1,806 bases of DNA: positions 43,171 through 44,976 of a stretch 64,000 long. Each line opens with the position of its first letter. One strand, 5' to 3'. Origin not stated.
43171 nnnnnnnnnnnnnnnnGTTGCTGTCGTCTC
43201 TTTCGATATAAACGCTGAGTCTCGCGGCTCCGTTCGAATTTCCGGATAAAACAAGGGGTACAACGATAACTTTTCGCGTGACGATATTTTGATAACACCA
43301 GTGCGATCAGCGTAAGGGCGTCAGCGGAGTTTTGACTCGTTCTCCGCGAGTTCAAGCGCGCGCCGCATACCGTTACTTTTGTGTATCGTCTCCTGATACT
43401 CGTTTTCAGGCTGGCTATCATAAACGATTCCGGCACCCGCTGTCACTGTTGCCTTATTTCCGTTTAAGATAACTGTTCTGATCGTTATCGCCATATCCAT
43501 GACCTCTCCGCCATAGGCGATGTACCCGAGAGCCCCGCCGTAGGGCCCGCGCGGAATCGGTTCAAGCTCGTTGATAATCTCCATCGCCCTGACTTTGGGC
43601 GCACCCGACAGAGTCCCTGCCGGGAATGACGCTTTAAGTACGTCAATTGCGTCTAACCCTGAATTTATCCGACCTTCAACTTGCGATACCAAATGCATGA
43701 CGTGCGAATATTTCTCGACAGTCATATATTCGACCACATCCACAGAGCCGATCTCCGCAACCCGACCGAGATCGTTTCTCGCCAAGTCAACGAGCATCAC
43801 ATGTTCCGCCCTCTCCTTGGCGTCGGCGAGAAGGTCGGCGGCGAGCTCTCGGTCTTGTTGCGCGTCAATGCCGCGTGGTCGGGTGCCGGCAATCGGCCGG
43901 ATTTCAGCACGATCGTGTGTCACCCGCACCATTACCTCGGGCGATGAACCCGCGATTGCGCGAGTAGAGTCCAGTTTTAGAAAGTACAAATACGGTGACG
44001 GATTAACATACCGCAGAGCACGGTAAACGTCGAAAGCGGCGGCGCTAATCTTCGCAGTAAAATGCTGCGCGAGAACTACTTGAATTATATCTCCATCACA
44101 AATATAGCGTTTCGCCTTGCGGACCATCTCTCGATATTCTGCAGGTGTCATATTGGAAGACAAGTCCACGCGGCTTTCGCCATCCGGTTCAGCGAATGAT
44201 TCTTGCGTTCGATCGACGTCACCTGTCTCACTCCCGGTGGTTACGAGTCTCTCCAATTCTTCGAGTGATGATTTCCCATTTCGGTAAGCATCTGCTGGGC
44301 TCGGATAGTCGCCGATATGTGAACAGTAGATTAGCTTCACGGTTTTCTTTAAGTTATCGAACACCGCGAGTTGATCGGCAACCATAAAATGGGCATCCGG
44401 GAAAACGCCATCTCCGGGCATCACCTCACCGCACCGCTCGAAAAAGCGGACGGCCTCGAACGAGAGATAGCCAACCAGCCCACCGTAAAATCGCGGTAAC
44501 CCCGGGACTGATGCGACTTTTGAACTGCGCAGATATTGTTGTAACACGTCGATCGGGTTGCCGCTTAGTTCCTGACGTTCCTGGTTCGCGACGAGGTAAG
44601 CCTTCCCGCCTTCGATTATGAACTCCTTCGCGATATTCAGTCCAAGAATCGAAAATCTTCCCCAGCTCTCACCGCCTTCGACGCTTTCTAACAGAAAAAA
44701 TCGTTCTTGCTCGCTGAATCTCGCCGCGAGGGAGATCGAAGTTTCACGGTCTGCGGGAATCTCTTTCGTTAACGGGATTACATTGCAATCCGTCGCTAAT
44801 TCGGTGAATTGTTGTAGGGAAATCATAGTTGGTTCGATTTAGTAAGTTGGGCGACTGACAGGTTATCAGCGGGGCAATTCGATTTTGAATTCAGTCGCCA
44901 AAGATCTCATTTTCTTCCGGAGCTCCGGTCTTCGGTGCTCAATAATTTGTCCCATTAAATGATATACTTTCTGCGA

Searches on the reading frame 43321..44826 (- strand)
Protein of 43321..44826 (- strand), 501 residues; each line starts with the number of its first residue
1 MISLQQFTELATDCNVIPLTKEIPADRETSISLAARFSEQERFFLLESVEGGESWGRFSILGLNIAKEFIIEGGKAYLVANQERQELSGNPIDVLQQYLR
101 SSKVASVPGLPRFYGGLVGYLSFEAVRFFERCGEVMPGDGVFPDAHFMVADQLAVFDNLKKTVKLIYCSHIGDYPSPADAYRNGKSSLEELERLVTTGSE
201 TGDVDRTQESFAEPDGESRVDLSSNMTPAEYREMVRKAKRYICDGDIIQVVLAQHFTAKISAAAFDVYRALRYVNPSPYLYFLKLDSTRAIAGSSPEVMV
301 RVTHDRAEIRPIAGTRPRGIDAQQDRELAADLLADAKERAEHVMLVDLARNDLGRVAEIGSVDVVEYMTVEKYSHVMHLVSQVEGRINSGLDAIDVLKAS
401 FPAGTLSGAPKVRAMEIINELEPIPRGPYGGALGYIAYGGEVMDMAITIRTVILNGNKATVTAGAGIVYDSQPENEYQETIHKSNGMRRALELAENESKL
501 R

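Call 36: search_protein_families(library=pfam, proteins=[window:43321-44826:-], max_evalue=0.01)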
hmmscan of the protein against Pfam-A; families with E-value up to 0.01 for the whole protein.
window:43321-44826:- (501 aa): 2 families
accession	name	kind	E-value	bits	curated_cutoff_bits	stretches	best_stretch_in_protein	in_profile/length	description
PF00425.24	Chorismate_bind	-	7.9e-90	301.3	27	1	229-483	3-257/257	chorismate binding enzyme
PF04715.19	Anth_synt_I_N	-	2.7e-31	109.2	23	1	27-164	2-139/140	Anthranilate synthase component I, N terminal region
